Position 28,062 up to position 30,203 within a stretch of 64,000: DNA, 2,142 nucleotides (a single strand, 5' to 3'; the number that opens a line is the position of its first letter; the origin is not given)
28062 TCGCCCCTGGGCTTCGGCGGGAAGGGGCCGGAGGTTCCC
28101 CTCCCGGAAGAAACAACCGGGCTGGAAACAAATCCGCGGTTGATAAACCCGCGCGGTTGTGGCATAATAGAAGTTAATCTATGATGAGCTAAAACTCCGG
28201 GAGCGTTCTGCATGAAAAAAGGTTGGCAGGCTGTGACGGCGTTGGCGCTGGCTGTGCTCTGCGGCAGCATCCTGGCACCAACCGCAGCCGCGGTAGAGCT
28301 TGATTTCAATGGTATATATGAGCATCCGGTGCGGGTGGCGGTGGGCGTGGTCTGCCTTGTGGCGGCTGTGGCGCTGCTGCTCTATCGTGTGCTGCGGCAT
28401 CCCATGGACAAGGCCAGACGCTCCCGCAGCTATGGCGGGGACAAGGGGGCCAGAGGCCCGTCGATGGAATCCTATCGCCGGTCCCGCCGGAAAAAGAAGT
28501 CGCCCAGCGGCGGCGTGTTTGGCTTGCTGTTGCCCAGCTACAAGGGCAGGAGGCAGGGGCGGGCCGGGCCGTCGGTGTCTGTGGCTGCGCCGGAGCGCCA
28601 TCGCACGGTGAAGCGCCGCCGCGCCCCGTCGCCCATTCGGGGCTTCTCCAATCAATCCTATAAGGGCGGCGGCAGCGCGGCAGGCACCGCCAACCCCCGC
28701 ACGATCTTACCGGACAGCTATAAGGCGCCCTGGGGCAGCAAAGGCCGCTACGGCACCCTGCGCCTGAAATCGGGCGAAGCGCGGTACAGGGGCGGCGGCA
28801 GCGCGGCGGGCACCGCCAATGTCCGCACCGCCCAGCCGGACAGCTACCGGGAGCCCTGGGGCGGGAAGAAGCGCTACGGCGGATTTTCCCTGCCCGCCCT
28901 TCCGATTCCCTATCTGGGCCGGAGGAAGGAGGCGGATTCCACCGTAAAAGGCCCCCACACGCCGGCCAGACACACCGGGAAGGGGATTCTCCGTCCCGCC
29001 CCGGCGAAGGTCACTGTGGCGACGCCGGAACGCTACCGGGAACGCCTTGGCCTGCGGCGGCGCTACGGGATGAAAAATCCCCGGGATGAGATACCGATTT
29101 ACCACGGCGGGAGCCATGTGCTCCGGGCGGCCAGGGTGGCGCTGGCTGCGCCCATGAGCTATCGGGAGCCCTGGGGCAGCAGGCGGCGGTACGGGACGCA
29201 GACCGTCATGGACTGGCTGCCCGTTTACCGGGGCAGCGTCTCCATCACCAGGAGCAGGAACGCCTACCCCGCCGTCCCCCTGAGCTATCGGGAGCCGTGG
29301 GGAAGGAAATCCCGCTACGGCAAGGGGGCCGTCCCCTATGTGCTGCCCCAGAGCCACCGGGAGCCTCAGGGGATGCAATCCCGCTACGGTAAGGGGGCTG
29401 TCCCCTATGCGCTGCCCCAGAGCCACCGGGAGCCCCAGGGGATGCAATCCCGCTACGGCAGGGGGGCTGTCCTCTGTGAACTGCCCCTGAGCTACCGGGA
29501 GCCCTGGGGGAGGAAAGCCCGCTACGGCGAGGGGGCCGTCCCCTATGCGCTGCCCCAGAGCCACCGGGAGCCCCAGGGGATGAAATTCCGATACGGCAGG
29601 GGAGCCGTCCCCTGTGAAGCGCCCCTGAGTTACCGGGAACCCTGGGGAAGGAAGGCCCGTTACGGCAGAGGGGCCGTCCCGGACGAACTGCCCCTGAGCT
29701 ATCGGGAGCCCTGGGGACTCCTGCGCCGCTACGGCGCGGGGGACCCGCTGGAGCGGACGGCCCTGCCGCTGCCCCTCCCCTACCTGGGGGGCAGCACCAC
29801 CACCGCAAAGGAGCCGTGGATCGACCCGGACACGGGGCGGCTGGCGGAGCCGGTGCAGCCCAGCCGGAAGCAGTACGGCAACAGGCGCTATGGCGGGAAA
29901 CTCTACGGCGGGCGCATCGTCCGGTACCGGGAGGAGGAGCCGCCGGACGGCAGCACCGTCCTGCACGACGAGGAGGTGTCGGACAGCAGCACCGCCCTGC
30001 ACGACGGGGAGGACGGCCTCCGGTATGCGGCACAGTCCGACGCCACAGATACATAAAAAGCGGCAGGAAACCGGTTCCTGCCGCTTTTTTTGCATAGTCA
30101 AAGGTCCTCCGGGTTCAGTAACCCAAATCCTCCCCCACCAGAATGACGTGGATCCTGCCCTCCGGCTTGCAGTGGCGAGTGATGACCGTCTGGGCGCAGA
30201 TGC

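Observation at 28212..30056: Orphan monocistronic gene for a membrane-anchored, extremely basic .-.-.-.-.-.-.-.3-R-Y-G repeat protein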

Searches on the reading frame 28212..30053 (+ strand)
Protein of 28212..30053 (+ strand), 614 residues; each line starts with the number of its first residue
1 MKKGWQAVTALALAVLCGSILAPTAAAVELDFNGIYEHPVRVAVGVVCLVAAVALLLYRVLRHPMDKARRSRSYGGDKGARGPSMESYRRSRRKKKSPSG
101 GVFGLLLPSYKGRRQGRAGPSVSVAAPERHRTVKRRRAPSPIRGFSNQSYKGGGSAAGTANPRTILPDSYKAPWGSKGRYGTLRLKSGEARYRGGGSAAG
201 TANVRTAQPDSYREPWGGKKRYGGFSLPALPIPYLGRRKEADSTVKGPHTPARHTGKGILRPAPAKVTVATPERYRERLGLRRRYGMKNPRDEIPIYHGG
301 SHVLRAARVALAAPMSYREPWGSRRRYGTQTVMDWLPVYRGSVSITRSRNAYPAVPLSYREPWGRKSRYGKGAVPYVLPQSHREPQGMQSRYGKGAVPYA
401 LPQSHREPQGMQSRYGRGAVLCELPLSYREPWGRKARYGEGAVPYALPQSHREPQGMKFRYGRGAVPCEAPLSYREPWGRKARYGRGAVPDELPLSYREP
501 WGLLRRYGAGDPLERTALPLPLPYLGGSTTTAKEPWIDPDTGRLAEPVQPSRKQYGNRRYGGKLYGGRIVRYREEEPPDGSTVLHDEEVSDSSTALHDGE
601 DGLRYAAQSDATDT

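Call 4: search_protein_families(library=pfam, proteins=[window:28212-30053:+], max_evalue=10)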
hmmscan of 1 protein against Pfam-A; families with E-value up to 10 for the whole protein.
window:28212-30053:+ (614 aa): 2 families
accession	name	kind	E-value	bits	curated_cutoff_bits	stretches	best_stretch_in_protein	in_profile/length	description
PF15093.11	SPMIP4-like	-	0.0012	18.7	27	3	344-396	42-92/284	Sperm-associated microtubule inner protein 4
PF01925.25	TauE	-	0.14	12.2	32.6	1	5-105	63-138/237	Sulfite exporter TauE/SafE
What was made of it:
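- On SPMIP4-like (PF15093): The score is 18.7 bits at E 0.0012 (call 4).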

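Call 5: search_protein_families(library=ncbifam, proteins=[window:28212-30053:+], max_evalue=10)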
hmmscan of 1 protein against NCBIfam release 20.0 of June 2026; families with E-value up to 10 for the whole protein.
window:28212-30053:+ (614 aa): 0 families

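Call 7: find_homologous_proteins(query=window:28212-30053:+, max_evalue=0.001)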
Query window:28212-30053:+ (614 aa): 12 proteins with E <= 0.001 among 8000 candidates.
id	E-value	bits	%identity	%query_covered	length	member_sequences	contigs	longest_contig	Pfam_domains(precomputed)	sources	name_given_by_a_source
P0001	0.0e+0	1391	100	100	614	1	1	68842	-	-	-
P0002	0.0e+0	1247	79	100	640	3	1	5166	-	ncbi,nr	ncbi:MAG: hypothetical protein LUF84_02925 [Clostridiales bacterium]|nr:hypothetical protein [Clostr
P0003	1.1e-282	958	51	100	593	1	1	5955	-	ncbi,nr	ncbi:MAG: hypothetical protein LIO78_07430 [Clostridiales bacterium]|nr:hypothetical protein [Clostr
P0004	7.8e-258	876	77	69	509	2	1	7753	-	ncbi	-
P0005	9.0e-256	869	74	70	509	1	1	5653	-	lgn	-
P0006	9.9e-256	869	71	73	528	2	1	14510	-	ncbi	-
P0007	1.3e-250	852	63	100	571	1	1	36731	-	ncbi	-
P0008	2.7e-225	768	68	69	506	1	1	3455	-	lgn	-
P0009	1.2e-169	584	58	56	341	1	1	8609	-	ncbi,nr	ncbi:MAG: hypothetical protein LUD83_09230, partial [Clostridiales bacterium]|nr:hypothetical protei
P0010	3.9e-133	464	46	64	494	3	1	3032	-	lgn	-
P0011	3.0e-69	253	32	86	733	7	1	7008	-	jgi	jgi:hypothetical protein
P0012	4.8e-39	153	31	94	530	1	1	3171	-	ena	-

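Call 15: find_encoding_contigs(protein=P0007, flank=10000, max_places=3)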
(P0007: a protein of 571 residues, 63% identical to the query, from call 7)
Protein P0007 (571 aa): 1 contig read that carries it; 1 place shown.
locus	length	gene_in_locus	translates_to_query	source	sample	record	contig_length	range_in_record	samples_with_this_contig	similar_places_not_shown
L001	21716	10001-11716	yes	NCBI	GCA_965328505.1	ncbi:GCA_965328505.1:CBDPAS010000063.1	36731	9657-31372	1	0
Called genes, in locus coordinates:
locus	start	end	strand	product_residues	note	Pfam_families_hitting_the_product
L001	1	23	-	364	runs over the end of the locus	PF00988:CPSase_sm_chain, PF00117:GATase, PF01965:DJ-1_PfpI (faint), PF07722:Peptidase_C26 (faint)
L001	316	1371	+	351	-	PF04239:DUF421, PF14276:DUF4363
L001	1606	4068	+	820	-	-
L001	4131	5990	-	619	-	PF13522:GATase_6, PF13537:GATase_7, PF01380:SIS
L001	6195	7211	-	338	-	PF00106:adh_short (weak), PF01073:3Beta_HSD, PF01370:Epimerase, PF02719:Polysacc_synt_2, PF04321:RmlD_sub_bind, PF16363:GDP_Man_Dehyd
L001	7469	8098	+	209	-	PF13189:Cytidylate_kin2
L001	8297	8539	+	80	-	-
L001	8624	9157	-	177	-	PF00210:Ferritin (faint), PF02915:Rubrerythrin, PF21349:RUBY_RBDX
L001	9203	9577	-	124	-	PF01475:FUR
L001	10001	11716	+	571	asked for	-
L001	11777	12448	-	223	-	PF02589:LUD_dom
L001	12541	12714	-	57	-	-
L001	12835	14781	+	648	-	PF17425:Arylsulfotran_N, PF05935:Arylsulfotrans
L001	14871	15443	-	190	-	-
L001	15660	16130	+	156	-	PF01668:SmpB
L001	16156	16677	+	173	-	PF00160:Pro_isomerase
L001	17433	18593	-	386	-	-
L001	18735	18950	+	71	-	PF12844:HTH_19, PF13443:HTH_26 (weak), PF13560:HTH_31, PF01381:HTH_3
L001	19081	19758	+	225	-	PF00230:MIP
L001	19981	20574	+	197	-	PF13189:Cytidylate_kin2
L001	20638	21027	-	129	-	PF12646:DUF3783 (weak)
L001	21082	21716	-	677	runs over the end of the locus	PF02922:CBM_48, PF00128:Alpha-amylase, PF02806:Alpha-amylase_C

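Call 16: find_encoding_contigs(protein=P0011, flank=10000, max_places=4)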
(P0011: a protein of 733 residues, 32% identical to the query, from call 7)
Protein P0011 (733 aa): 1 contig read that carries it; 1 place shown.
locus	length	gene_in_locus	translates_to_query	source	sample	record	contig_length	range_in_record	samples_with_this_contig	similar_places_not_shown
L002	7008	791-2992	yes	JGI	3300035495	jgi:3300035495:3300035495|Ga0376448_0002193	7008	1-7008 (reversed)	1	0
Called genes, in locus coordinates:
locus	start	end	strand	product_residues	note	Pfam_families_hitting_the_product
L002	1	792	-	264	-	?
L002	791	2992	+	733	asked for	-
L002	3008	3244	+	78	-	-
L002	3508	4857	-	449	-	PF02812:ELFV_dehydrog_N, PF00208:ELFV_dehydrog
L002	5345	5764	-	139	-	PF13279:4HBT_2, PF03061:4HBT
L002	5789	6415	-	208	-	PF01205:Impact_N, PF09186:DUF1949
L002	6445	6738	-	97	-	PF01337:Barstar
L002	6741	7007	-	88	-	?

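Call 17: find_encoding_contigs(protein=P0012, flank=10000, max_places=3)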
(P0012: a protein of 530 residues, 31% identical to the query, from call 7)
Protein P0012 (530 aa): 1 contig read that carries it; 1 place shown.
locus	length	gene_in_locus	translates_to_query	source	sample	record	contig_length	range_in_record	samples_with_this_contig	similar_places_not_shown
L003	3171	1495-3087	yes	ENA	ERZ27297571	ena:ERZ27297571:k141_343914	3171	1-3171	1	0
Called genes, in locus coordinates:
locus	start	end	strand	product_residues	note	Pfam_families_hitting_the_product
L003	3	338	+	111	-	?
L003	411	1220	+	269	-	PF00809:Pterin_bind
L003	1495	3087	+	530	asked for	-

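Call 18: find_encoding_contigs(protein=P0006, flank=10000, max_places=3)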
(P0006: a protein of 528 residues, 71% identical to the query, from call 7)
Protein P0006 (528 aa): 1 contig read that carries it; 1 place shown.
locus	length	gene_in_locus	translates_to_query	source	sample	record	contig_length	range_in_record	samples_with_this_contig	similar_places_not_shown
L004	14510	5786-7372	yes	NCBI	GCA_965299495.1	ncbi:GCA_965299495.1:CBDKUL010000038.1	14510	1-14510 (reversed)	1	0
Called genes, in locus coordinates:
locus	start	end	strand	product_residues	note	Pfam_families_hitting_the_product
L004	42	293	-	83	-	PF28555:Helicase_dom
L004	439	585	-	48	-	-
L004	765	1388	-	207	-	-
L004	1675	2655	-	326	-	PF00078:RVT_1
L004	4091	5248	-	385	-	-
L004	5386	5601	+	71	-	PF12844:HTH_19, PF13443:HTH_26 (weak), PF13560:HTH_31, PF01381:HTH_3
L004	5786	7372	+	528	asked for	-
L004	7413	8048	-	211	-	PF02589:LUD_dom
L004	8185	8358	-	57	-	-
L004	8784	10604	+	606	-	PF17425:Arylsulfotran_N, PF05935:Arylsulfotrans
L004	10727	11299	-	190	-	-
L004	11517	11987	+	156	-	PF01668:SmpB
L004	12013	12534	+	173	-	PF00160:Pro_isomerase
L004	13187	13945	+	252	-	PF05448:AXE1 (faint), PF02129:Peptidase_S15 (faint), PF01738:DLH, PF00561:Abhydrolase_1 (weak), PF12146:Hydrolase_4, PF20408:Abhydrolase_11 (faint), PF00326:Peptidase_S9, PF07859:Abhydrolase_3 (weak)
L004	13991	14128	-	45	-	-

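Call 19: find_related_loci(query=A1, collection=genome_contigs, flank=6000)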
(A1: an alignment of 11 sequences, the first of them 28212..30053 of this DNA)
Query A1 (614 aa) in genome_contigs; peptide patterns used: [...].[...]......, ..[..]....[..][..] (x = any residue, [..] = any of these).
26 stretches matched a pattern; 7 encode a relative of the query (tblastn E <= 1e-3); 7 distinct loci.
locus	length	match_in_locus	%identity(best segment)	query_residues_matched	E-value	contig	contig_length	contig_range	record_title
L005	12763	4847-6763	79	1-609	0e+0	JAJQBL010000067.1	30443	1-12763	MAG: Clostridiales bacterium isolate C.3_10 NODE_273_length_30443_cov_39.946163, whole genome shotgun sequence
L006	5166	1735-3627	79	1-611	0e+0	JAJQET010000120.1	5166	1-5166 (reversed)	MAG: Clostridiales bacterium isolate MI.B10_15 NODE_2920_length_5166_cov_7.463510, whole genome shotgun sequence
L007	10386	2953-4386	67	1-441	2e-180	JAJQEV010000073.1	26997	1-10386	MAG: Clostridiales bacterium isolate MI.B2_1 NODE_211_length_26997_cov_28.461621, whole genome shotgun sequence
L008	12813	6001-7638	68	1-596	7e-177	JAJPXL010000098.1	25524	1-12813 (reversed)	MAG: Clostridiales bacterium isolate AH.12_3 NODE_317_length_25524_cov_11.313911, whole genome shotgun sequence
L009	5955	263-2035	51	1-613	2e-162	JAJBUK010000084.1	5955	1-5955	MAG: Clostridiales bacterium isolate U_126972 U_126972=NODE_973_length_5955_cov_18.505763, whole genome shotgun sequence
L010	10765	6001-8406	28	89-584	1e-36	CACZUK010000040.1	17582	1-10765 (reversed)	MAG: Ruminococcaceae bacterium isolate RUG12962 genome assembly, contig: RUG12962_asm_40, whole genome shotgun sequence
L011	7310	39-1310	32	92-587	2e-32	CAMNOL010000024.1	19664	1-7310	MAG: uncultured Oscillospiraceae bacterium isolate SRR873596_bin.6_metaWRAP_v1.3_MAG genome assembly, contig: NODE.6184_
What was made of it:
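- On CotG-like modular coat proteins: The hosts are Oscillospiraceae, Ruminococcaceae or 'Clostridiales' MAGs (call 19).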

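Call 22: search_protein_representatives(alignment_id=A1)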
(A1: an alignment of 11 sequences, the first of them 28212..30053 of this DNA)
Query: 11 sequences, 512 profile positions. Proteins with E-value up to 0.001 (for the whole library): 20; up to 1e-10: 18; up to 1e-30: 12. The best 20 are listed.
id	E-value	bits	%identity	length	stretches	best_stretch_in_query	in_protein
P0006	1.9e-266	901.5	-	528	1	1-512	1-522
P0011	1.8e-208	710.2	-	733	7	265-499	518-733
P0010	4.0e-183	626.6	-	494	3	1-185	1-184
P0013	1.0e-111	391.0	-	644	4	19-257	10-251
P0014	5.7e-96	339.0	-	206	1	1-206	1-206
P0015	2.9e-91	323.5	-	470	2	333-502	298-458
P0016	5.1e-83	296.3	-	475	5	1-118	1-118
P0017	1.7e-72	261.6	-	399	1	149-495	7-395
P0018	4.5e-68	247.0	-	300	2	257-503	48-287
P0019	3.3e-61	224.4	-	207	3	404-495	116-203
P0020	1.3e-51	192.7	-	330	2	3-226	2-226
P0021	8.1e-42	160.4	-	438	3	14-225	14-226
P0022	9.3e-27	110.7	-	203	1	5-173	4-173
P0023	1.4e-19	87.0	-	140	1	430-503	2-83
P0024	1.9e-19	86.5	-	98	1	410-502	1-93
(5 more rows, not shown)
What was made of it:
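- Protein-level homologues extend down to 28-32% identity (calls 7, 19, 22).
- Tried and rejected: The exhaustive profile search found about 20 clusters, all the same family (call 22).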

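Call 25: search_solved_structures(query=A1, max_evalue=1)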
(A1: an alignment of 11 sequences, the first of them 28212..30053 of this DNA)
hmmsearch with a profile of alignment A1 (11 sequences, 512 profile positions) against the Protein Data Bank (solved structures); distinct sequences matched with E-value up to 1: 0.
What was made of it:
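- Tried and rejected: A PDB sequence search with the family profile gave 0 hits (call 25).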

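Call 26: search_protein_families(library=phrogs, proteins=[window:28212-30053:+, P0011, P0013, P0021], max_evalue=0.1)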
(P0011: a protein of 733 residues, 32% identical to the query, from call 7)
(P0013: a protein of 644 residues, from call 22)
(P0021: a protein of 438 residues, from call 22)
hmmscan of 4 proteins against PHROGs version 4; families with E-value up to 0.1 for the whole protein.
window:28212-30053:+ (614 aa): 0 families

P0011 (733 aa): 0 families

P0013 (644 aa): 0 families

P0021 (438 aa): 0 families

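Call 27: search_protein_families(library=pfam, proteins=[P0011, P0013, P0015, P0016, P0021, P0020, P0010, P0012], max_evalue=0.1)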
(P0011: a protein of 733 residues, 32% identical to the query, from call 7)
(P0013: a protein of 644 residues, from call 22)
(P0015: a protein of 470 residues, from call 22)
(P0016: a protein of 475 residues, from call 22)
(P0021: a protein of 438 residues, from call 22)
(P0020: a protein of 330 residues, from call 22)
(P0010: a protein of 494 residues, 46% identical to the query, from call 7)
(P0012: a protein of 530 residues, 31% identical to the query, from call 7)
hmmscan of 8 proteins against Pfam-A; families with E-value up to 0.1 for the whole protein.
P0011 (733 aa): 0 families

P0013 (644 aa): 0 families

P0015 (470 aa): 0 families

P0016 (475 aa): 2 families
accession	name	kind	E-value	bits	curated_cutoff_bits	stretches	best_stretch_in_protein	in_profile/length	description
PF12273.13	RCR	-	0.081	14.1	27.8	1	49-145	8-84/117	Chitin synthesis regulation, resistance to Congo red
PF02656.20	DUF202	-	0.091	13.7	23.4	0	33-67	32-66/68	Domain of unknown function (DUF202)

P0021 (438 aa): 0 families

P0020 (330 aa): 0 families

P0010 (494 aa): 0 families

P0012 (530 aa): 0 families
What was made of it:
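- On ZipA: There is no Pfam hit (calls 4, 27).
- On Gram-positive cell-wall-binding repeats (SLH, CW_binding_1/2, LysM, SH3b, GW): At E <= 0.1, 7 of 8 relatives return nothing and P0016 returns two sub-threshold, non-wall-binding hits (calls 4, 27).
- On SPMIP4-like (PF15093): None of the 8 relatives hits it (call 27).
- No wall-binding family (SLH, CW_binding, LysM, SH3b) is detected (calls 4, 27).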

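Call 29: predict_structure(alignment_id=A1)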
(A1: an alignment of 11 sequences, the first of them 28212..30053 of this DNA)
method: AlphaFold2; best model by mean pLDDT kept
length: 614 residues; sequences in the alignment: 11
mean_pLDDT: 39.5   pTM: 0.18
mean pLDDT of the five models: 39.5, 38.7, 35.5, 33.7, 32.2
residues with pLDDT >= 90: 0; 70-90: 30; 50-70: 52; < 50: 532
segments of 3 or more residues with pLDDT < 50: 22-31, 74-104, 107-166, 176-534, 548-614
pLDDT, mean of each block of 10 residues (from residue 1): 63 67 48 62 82 84 61 43 33 37 45 33 33 36 39 37 49 49 38 35 43 39 35 34 37 41 37 36 33 34 37 41 39 33 31 33 33 29 28 28 29 27 27 30 31 29 30 33 32 38 35 43 38 52 56 39 35 34 32 29 36 35
secondary structure, 60 per line:
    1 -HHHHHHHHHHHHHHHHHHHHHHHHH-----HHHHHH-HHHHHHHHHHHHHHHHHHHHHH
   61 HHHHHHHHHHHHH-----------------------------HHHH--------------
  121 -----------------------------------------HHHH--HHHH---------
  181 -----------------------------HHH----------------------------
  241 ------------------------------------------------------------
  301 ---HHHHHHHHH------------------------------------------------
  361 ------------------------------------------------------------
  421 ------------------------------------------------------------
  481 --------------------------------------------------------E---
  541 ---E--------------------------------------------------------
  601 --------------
elements in order: H2-26 H32-37 H39-73 H103-106 H162-165 H168-171 H304-312
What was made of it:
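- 28335..28385 (+): Transmembrane helix (aa 42-58). Call 29 (pLDDT block means 82-84, helix 39-73).
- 28386..28652 (+): Juxtamembrane, highly basic segment (aa 59-147) with RSRSYG, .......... and LLPSYKG. Call 29: pLDDT below 50.
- AF2 with the family alignment gives mean pLDDT 39.5, with only aa 1-73 helical and confident (call 29).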
